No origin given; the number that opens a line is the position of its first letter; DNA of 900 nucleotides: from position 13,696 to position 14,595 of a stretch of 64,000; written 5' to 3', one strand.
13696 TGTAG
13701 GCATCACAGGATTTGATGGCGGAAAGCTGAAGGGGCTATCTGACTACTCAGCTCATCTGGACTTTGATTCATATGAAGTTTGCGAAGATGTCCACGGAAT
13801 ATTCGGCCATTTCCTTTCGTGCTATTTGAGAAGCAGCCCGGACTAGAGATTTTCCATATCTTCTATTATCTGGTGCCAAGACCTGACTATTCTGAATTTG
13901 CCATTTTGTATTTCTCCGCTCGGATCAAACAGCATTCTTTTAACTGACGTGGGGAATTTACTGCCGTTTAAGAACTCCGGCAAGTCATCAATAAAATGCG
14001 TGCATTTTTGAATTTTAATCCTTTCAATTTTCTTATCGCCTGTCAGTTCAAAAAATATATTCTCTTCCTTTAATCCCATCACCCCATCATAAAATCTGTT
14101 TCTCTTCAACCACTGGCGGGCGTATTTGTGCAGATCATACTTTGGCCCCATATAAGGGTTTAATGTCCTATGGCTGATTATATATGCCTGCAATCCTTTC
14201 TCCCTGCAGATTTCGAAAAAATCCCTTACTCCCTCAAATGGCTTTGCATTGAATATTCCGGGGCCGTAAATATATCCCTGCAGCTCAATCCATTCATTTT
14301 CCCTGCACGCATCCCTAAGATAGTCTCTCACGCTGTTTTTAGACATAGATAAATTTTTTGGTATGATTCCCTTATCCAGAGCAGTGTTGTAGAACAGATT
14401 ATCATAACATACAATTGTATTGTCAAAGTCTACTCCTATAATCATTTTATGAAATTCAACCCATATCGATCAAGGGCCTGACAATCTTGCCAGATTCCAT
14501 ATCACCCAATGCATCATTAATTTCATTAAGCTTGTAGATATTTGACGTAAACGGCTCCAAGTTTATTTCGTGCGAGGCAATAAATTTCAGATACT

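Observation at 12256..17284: Second heptose-phosphate module (RfaE-kinase-like + GmhA + HAD phosphatase) beside a split transketolase and Zn-ADH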

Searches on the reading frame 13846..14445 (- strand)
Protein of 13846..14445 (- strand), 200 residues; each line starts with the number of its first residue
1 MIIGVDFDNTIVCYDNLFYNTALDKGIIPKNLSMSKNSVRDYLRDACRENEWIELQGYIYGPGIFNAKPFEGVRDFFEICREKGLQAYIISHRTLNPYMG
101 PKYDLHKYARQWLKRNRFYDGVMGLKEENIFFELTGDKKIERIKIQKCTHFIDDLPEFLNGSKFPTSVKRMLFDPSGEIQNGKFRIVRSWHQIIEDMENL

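Call 4: search_protein_families(library=pfam, proteins=[window:13846-14445:-], max_evalue=0.01)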
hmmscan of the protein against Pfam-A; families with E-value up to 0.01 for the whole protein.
window:13846-14445:- (200 aa): 0 families

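Call 5: search_protein_families(library=ncbifam, proteins=[window:13846-14445:-], max_evalue=0.01)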
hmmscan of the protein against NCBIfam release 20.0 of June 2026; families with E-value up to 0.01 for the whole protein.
window:13846-14445:- (200 aa): 0 families

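Call 24: search_solved_structures(query=window:13846-14445:-, max_evalue=10, show_alignments=2)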
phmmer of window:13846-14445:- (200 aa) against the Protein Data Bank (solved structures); distinct sequences matched with E-value up to 10: 14.
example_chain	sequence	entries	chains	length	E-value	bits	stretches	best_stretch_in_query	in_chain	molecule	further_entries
4wsl_A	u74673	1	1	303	1.7e-06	31.1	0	63-100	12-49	Pentatricopeptide repeat protein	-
5orq_A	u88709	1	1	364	2.4e-06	30.6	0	63-101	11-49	cPPR-Telo1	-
5orm_A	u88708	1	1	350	4.3e-06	29.7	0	63-100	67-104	cPPR-Telo1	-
4wn4_A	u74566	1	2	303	1.4e-05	28.1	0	63-100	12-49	Pentatricopeptide repeat protein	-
4pjr_A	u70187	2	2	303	1.7e-05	27.8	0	64-100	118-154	Pentatricopeptide repeat protein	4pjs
4pjq_A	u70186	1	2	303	0.0001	25.2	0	63-100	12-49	Pentatricopeptide repeat protein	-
6een_D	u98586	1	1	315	0.00069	22.5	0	63-96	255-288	Designer Pentatricopeptide Protein dPPR10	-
6een_B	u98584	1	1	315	0.0045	19.9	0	64-96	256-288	Designer Pentatricopeptide Protein dPPR10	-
6een_C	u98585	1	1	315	0.0046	19.8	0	63-96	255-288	Designer Pentatricopeptide Protein dPPR10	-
6een_A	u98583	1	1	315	0.028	17.3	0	63-96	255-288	Designer Pentatricopeptide Protein dPPR10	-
3c4u_A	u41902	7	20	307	0.64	12.8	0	109-183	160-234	Fructose-bisphosphate aldolase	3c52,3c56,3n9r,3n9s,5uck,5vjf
5ucs_A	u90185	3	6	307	0.64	12.8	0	109-183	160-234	Fructose-bisphosphate aldolase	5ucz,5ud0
5ucn_A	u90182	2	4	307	0.65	12.8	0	109-183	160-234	Fructose-bisphosphate aldolase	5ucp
5ud1_A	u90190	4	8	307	0.69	12.7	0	125-183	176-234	Fructose-bisphosphate aldolase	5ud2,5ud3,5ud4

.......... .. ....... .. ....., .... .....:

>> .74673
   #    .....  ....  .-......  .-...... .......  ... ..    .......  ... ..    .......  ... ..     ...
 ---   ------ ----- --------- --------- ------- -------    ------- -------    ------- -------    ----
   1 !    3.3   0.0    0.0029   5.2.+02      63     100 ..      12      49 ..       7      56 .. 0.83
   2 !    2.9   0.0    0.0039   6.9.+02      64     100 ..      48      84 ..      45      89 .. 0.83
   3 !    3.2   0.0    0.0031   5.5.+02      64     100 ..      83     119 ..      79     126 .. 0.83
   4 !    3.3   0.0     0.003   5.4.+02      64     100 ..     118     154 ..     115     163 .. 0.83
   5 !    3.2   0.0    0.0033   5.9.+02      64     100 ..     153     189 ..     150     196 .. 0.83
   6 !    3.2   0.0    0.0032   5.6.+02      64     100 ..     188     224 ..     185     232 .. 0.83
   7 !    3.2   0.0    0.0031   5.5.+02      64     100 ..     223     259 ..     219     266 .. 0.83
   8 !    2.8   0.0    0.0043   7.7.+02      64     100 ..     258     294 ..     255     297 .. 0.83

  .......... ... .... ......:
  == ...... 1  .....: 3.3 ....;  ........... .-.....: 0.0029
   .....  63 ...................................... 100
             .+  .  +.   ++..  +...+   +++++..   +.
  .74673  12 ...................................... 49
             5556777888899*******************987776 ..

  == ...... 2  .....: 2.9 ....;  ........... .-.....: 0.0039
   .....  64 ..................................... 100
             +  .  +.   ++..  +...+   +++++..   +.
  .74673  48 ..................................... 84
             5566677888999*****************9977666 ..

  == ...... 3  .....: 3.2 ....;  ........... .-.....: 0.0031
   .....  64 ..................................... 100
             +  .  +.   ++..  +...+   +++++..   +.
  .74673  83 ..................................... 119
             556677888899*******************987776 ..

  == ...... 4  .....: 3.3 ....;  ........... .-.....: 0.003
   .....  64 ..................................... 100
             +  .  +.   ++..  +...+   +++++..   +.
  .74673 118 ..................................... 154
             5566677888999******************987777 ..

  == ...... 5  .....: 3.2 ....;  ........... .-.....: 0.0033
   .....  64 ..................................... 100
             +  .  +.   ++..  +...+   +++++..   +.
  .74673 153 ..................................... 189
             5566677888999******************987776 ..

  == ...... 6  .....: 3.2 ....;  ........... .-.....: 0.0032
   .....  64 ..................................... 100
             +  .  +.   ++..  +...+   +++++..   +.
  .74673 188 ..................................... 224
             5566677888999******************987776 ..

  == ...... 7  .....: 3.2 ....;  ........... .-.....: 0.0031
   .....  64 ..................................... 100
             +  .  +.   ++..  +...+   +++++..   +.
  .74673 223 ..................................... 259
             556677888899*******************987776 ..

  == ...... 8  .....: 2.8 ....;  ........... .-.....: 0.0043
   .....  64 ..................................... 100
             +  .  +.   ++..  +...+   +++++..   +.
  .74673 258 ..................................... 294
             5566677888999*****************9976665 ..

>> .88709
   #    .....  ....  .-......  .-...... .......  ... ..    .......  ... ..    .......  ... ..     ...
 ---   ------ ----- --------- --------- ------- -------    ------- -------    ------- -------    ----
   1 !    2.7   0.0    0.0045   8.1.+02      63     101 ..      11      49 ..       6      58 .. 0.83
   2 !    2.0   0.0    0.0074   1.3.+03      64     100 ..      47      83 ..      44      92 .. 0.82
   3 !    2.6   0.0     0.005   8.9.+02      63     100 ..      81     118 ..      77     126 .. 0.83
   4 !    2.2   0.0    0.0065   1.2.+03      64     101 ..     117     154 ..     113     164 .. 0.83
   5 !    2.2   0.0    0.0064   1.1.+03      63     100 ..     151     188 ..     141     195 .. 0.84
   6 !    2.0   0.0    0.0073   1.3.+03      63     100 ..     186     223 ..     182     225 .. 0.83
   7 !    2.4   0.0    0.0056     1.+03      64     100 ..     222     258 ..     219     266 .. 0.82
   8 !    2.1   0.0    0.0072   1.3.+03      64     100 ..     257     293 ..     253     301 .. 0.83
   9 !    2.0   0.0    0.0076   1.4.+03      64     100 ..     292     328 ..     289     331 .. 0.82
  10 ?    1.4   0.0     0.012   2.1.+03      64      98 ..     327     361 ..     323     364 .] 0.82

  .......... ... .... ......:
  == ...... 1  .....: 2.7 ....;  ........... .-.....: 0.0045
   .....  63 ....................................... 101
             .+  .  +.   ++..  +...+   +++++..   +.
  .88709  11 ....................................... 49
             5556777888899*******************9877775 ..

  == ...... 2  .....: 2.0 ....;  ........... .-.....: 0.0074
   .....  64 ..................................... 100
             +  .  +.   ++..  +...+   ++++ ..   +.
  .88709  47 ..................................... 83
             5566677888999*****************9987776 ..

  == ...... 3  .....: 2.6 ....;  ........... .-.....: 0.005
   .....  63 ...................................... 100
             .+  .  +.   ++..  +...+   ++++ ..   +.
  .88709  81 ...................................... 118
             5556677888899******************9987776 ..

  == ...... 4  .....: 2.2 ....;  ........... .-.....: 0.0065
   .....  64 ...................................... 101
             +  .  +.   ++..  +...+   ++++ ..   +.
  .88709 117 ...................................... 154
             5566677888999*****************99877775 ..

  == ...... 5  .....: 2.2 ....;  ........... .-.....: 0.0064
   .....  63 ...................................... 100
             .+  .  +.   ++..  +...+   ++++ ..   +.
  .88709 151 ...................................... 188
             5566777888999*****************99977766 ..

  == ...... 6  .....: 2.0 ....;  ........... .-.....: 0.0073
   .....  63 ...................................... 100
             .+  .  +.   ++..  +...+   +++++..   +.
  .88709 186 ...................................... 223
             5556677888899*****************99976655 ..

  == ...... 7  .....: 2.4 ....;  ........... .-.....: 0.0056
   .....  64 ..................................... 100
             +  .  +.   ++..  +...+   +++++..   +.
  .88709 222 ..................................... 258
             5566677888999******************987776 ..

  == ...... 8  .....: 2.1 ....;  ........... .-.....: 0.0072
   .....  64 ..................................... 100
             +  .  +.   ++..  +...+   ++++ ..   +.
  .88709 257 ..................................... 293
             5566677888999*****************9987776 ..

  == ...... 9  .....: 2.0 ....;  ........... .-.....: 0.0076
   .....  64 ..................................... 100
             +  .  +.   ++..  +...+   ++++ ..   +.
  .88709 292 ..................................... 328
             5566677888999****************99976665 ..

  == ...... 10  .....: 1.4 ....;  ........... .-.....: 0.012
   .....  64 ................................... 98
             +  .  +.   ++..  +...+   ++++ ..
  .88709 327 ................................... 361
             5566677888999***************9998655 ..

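Call 43: find_homologous_proteins(query=window:13846-14445:-, max_evalue=0.001)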
Query window:13846-14445:- (200 aa): 3218 proteins with E <= 0.001 among 3232 candidates; the best 120 are listed.
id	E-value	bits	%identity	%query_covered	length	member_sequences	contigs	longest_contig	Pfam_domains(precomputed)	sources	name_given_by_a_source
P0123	1.1e-135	468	100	100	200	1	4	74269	-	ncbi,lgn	-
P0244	3.0e-73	264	57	99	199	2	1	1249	-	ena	-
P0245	1.9e-72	261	56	99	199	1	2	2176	-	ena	-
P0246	2.8e-72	261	56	99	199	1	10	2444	-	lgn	-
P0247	3.4e-72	260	56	99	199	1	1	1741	-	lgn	-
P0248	9.3e-71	256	56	99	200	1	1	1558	-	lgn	-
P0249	2.1e-70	255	55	99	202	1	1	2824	-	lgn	-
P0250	2.4e-70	254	56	99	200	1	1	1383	-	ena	-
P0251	1.2e-69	252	54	99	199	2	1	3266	-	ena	-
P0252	1.5e-69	252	54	99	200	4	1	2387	-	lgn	-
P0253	1.8e-69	252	56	99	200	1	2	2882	-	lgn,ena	-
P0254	2.3e-69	251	55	99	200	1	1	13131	-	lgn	-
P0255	4.7e-68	247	56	99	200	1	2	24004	-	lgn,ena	-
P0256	5.4e-68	247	53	99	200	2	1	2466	-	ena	-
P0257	8.5e-68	246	54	97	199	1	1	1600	-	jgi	jgi:hypothetical protein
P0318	1.9e-60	222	50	99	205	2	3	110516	-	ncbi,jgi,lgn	ncbi:MAG: methionine salvage enolase-phosphatase E1 [Chlamydiales bacterium]|jgi:methionine salvage 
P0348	1.4e-59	219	50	97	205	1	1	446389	-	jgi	jgi:hypothetical protein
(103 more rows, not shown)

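Call 50: predict_structure(alignment_id=A2)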
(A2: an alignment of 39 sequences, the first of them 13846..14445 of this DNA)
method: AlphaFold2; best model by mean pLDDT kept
length: 200 residues; sequences in the alignment: 39
mean_pLDDT: 95.5   pTM: 0.90
mean pLDDT of the five models: 95.5, 95.5, 95.3, 95.1, 94.7
residues with pLDDT >= 90: 186; 70-90: 13; 50-70: 1; < 50: 0
segments of 3 or more residues with pLDDT < 50: none
pLDDT, mean of each block of 10 residues (from residue 1): 96 97 98 96 98 97 98 95 95 95 97 93 88 98 98 97 97 95 94 88
secondary structure, 60 per line:
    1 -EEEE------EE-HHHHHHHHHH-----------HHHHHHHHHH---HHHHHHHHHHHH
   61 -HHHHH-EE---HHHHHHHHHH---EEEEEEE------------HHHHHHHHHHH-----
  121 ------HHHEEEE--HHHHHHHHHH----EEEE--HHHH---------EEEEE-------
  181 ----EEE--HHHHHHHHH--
elements in order: E2-5 H15-24 H36-45 H49-60 H62-66 H73-82 E86-92 H105-115 E130-133 H136-145 E150-153 H156-159 E169-173 E185-187 H190-198

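Call 52: find_encoding_contigs(protein=P0318, flank=10000, max_places=1)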
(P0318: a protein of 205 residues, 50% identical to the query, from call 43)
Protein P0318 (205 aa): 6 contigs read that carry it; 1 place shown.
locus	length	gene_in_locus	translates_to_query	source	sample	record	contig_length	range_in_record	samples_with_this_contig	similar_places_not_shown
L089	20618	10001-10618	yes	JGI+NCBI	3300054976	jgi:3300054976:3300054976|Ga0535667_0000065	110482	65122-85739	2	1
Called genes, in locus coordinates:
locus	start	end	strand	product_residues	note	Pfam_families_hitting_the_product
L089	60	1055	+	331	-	PF01073:3Beta_HSD, PF01370:Epimerase, PF02719:Polysacc_synt_2, PF04321:RmlD_sub_bind, PF05368:NmrA (weak), PF16363:GDP_Man_Dehyd, PF13460:NAD_binding_10, PF07993:NAD_binding_4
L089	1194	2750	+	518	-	PF01467:CTP_transf_like, PF00294:PfkB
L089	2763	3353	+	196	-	PF13580:SIS_2, PF01380:SIS (faint)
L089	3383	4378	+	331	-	PF01073:3Beta_HSD, PF01370:Epimerase, PF02719:Polysacc_synt_2, PF04321:RmlD_sub_bind, PF05368:NmrA, PF07993:NAD_binding_4 (faint), PF13460:NAD_binding_10, PF16363:GDP_Man_Dehyd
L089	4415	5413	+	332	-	PF01370:Epimerase, PF04321:RmlD_sub_bind, PF16363:GDP_Man_Dehyd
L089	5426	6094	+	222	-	PF05724:TPMT, PF13489:Methyltransf_23, PF02353:CMAS, PF05175:MTS, PF13847:Methyltransf_31, PF08241:Methyltransf_11, PF08242:Methyltransf_12, PF13649:Methyltransf_25, +2 more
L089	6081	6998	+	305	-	PF01370:Epimerase, PF02719:Polysacc_synt_2, PF04321:RmlD_sub_bind, PF01073:3Beta_HSD, PF16363:GDP_Man_Dehyd, PF07993:NAD_binding_4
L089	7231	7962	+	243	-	PF13489:Methyltransf_23 (weak), PF13847:Methyltransf_31, PF08241:Methyltransf_11, PF08242:Methyltransf_12, PF13649:Methyltransf_25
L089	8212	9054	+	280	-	PF13292:DXP_synthase_N, PF00456:Transketolase_N, PF00676:E1_dh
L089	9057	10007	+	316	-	PF02779:Transket_pyr, PF02780:Transketolase_C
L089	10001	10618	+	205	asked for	-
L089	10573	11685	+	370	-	PF01633:Choline_kinase, PF01636:APH (weak)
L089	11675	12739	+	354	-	PF08240:ADH_N, PF16912:Glu_dehyd_C (weak), PF00107:ADH_zinc_N, PF13602:ADH_zinc_N_2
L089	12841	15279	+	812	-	PF13524:Glyco_trans_1_2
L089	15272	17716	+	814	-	PF13524:Glyco_trans_1_2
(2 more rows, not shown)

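Call 53: find_encoding_contigs(protein=P0348, flank=10000, max_places=1)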
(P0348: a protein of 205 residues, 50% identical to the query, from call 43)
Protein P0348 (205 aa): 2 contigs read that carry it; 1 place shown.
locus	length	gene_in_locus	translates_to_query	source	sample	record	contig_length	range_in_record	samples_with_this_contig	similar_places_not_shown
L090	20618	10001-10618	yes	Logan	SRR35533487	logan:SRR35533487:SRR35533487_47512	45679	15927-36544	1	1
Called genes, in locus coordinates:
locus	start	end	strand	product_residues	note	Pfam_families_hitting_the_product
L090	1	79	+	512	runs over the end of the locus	PF01467:CTP_transf_like, PF00294:PfkB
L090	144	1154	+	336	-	-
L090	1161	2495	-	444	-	-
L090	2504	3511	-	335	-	PF00535:Glycos_transf_2, PF10111:Glyco_tranf_2_2, PF13641:Glyco_tranf_2_3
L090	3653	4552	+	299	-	PF01073:3Beta_HSD (faint), PF01370:Epimerase, PF04321:RmlD_sub_bind (weak), PF16363:GDP_Man_Dehyd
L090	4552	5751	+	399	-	PF08421:Methyltransf_13, PF13489:Methyltransf_23, PF08484:Methyltransf_14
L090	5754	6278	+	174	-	PF19480:DUF6016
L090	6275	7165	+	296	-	PF01370:Epimerase, PF04321:RmlD_sub_bind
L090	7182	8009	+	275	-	PF13292:DXP_synthase_N, PF00456:Transketolase_N, PF00676:E1_dh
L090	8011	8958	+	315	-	PF02779:Transket_pyr, PF02780:Transketolase_C, PF22613:Transketolase_C_1 (weak)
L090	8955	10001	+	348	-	PF08240:ADH_N, PF16912:Glu_dehyd_C, PF00107:ADH_zinc_N, PF13602:ADH_zinc_N_2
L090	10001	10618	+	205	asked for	-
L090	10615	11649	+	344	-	PF01636:APH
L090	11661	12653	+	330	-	PF01370:Epimerase, PF04321:RmlD_sub_bind (weak), PF16363:GDP_Man_Dehyd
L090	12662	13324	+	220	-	PF01209:Ubie_methyltran, PF13489:Methyltransf_23, PF02353:CMAS (weak), PF07021:MetW, PF13847:Methyltransf_31, PF08241:Methyltransf_11, PF08242:Methyltransf_12, PF13649:Methyltransf_25, +1 more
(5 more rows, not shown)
